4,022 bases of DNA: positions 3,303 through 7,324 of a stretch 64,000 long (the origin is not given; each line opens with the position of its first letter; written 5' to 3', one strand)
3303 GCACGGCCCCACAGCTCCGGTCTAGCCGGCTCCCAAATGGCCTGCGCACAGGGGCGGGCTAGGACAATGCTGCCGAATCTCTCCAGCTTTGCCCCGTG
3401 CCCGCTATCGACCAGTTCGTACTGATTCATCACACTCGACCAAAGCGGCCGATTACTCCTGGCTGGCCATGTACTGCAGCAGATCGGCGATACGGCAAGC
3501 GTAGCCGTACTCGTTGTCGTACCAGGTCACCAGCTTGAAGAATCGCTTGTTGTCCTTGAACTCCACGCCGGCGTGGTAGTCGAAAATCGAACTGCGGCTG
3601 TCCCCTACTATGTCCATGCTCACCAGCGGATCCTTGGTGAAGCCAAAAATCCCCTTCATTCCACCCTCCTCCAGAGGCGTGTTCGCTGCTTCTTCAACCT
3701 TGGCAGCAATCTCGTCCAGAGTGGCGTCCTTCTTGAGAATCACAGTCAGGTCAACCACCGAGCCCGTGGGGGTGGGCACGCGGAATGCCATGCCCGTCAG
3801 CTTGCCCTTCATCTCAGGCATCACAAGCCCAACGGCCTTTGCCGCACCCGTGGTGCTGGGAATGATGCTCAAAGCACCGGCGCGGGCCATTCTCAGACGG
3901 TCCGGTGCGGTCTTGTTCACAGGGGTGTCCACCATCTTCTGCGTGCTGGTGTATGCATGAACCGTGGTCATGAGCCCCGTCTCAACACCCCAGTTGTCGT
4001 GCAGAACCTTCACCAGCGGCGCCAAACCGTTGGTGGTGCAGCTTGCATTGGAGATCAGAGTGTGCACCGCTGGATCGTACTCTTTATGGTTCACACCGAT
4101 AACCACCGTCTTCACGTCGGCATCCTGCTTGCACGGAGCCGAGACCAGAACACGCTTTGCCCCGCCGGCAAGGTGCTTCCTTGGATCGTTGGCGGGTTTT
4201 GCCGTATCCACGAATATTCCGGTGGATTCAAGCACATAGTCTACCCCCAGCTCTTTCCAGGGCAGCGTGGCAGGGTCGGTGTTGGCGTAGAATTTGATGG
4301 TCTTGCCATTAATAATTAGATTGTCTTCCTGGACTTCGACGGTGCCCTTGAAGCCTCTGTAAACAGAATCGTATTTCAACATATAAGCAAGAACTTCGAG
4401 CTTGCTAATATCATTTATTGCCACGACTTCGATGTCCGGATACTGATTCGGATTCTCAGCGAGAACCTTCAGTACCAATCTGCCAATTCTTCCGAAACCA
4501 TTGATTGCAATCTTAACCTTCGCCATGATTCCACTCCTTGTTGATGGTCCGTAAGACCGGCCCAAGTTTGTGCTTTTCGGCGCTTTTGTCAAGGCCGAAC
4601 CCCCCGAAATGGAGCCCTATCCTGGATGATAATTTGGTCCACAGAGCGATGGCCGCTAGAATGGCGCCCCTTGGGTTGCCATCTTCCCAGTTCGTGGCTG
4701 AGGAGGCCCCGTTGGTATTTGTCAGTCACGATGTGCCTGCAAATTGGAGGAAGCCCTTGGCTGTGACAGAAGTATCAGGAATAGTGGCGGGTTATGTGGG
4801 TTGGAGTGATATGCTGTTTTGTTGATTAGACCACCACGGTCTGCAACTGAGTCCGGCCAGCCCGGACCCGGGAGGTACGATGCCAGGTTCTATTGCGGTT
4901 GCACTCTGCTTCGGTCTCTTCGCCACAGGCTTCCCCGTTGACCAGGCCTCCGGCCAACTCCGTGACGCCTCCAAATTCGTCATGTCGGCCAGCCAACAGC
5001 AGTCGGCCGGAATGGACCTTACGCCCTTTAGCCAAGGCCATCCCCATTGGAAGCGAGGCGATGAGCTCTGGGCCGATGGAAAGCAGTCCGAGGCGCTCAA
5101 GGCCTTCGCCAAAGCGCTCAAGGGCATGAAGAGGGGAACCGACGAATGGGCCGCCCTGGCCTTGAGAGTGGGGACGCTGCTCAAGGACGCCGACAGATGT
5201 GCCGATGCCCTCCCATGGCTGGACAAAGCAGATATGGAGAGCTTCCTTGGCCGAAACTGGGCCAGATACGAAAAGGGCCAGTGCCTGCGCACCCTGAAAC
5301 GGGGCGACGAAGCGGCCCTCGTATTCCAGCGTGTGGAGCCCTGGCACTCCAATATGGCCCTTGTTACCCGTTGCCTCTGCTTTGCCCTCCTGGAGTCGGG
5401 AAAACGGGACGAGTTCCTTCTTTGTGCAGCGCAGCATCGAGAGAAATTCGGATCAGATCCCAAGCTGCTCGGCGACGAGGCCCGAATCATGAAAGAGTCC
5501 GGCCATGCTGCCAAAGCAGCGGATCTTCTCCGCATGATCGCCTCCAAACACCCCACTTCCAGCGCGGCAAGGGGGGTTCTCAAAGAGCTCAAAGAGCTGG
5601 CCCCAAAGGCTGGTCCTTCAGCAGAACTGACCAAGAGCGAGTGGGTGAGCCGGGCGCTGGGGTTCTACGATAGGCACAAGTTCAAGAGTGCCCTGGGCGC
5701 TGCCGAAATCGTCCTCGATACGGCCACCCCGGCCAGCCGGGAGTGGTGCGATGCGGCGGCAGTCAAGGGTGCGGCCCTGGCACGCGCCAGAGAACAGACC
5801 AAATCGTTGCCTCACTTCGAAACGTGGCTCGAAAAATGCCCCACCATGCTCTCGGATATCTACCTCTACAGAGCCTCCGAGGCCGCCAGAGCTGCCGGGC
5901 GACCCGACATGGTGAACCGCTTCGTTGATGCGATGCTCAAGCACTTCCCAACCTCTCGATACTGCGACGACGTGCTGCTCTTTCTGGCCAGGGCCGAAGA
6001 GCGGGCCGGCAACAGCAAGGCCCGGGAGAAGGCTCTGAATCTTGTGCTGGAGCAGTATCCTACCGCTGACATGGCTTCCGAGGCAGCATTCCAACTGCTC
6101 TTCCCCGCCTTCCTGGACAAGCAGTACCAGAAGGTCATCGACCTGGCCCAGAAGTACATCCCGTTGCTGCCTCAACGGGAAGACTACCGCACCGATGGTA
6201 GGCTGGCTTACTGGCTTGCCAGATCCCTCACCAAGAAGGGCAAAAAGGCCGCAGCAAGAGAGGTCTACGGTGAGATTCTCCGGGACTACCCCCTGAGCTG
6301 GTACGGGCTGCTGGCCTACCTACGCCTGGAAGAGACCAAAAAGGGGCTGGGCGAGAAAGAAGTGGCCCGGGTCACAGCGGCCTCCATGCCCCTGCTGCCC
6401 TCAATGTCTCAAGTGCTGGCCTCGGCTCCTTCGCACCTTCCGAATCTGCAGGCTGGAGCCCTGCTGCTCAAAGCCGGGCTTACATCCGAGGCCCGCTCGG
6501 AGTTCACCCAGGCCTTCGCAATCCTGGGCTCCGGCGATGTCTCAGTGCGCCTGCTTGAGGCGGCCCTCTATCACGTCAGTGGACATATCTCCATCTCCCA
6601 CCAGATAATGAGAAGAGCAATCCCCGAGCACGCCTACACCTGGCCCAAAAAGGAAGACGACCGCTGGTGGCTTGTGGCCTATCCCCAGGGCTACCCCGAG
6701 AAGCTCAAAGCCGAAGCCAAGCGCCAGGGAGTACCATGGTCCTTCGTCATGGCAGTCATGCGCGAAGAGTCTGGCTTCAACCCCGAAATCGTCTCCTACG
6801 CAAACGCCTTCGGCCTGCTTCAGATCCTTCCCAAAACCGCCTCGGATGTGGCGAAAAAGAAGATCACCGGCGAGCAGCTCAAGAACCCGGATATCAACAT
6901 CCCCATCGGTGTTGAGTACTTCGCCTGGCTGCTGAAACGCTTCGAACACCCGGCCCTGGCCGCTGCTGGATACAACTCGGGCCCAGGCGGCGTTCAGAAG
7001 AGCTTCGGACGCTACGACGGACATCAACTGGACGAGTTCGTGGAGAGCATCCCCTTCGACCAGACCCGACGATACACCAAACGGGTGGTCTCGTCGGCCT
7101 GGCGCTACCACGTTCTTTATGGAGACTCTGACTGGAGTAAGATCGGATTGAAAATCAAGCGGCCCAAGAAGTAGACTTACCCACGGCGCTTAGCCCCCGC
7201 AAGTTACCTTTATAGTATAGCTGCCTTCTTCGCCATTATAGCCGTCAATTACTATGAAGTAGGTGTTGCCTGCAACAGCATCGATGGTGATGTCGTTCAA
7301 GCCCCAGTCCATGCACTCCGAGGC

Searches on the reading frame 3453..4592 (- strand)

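Call 21: search_protein_families(library=pfam, proteins=[window:3453-4592:-])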
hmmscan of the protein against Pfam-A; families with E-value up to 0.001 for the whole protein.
window:3453-4592:- (379 aa): 2 families
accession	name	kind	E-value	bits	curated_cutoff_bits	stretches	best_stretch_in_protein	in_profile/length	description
PF02800.25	Gp_dh_C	-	5.5e-56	189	24.4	1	190-358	1-158/158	Glyceraldehyde 3-phosphate dehydrogenase, C-terminal domain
PF00044.30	Gp_dh_N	-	7.6e-38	129.3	31.7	1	26-129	1-100/101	Glyceraldehyde 3-phosphate dehydrogenase, NAD binding domain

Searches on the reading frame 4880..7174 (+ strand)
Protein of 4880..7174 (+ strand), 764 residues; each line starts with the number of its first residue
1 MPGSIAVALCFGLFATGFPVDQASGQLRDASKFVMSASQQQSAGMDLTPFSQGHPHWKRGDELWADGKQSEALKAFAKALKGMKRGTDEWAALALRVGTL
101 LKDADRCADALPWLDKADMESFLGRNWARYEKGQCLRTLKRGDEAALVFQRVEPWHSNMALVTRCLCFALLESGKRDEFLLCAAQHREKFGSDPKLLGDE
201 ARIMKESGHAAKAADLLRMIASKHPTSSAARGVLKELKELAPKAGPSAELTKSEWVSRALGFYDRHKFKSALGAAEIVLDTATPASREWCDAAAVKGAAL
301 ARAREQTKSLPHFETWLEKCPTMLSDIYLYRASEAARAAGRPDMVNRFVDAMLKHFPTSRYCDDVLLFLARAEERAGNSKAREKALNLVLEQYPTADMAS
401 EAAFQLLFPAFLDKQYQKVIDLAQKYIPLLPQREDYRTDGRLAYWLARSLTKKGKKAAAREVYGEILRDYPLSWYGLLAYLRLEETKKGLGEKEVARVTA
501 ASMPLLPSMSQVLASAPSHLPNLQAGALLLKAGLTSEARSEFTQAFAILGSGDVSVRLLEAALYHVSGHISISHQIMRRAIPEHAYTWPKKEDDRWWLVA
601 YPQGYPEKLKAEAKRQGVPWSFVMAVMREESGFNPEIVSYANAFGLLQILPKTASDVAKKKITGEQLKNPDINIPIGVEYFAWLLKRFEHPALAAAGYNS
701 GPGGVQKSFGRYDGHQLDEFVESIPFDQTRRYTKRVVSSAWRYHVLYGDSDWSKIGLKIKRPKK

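Call 21: search_protein_families(library=pfam, proteins=[window:4880-7174:+])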
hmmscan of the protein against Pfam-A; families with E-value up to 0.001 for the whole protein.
window:4880-7174:+ (764 aa): 7 families
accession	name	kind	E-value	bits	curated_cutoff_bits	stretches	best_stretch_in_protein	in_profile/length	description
PF01464.25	SLT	-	1.5e-26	92.6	21.3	1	610-712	4-108/117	Transglycosylase SLT domain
PF13428.12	TPR_14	-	3.4e-10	40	23.5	0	364-399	2-37/44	Tetratricopeptide repeat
PF13525.12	YfiO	-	3.7e-06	27.3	25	1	376-496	18-146/203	Outer membrane lipoprotein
PF07719.23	TPR_2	-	4.8e-06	26.7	27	0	56-81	4-29/34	Tetratricopeptide repeat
PF13174.12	TPR_6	-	5e-06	27.2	26.3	0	444-473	4-33/33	Tetratricopeptide repeat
PF09976.15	TPR_21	-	8.3e-06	26.1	25.5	0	329-406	42-119/193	Tetratricopeptide repeat-like domain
PF14559.12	TPR_19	-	1.2e-05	26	25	0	434-478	19-65/68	Tetratricopeptide repeat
